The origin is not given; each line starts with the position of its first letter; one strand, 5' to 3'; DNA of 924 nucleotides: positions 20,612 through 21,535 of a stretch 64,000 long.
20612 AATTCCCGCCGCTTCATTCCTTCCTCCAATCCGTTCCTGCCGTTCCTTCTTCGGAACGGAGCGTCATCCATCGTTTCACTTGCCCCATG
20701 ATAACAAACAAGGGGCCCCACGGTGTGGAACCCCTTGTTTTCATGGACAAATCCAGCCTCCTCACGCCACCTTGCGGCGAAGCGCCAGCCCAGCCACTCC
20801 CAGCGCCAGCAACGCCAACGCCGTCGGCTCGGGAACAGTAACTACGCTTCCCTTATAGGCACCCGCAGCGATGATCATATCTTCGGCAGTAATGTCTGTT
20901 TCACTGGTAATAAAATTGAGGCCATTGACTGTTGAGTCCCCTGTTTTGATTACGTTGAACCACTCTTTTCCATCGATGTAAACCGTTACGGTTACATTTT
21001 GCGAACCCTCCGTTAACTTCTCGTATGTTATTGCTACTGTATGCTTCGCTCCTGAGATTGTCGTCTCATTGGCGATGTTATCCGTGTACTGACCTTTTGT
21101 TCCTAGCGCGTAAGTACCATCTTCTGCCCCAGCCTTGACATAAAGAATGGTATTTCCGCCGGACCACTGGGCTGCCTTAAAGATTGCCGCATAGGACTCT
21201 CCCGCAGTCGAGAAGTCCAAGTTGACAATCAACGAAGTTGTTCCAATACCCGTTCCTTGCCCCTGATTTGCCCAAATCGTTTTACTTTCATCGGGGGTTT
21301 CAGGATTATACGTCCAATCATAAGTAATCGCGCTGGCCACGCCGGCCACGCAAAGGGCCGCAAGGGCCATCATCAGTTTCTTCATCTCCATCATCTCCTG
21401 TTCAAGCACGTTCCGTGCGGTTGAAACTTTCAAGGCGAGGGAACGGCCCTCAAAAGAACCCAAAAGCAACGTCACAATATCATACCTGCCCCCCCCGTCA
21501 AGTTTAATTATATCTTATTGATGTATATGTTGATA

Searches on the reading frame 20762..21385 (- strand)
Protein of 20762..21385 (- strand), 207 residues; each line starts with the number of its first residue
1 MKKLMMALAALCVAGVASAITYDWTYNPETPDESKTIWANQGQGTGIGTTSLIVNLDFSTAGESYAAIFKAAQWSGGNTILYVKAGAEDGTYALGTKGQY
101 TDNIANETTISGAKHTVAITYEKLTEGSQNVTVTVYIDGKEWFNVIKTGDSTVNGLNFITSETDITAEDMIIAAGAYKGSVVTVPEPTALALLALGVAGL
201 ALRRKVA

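Call 82: search_protein_families(library=pfam, proteins=[window:20762-21385:-], max_evalue=0.001)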
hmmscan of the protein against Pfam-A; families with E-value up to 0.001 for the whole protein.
window:20762-21385:- (207 aa): 1 family
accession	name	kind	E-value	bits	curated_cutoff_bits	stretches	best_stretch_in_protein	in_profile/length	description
PF07589.16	PEP-CTERM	-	4.4e-07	30.2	20.7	1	183-205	1-24/24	PEP-CTERM motif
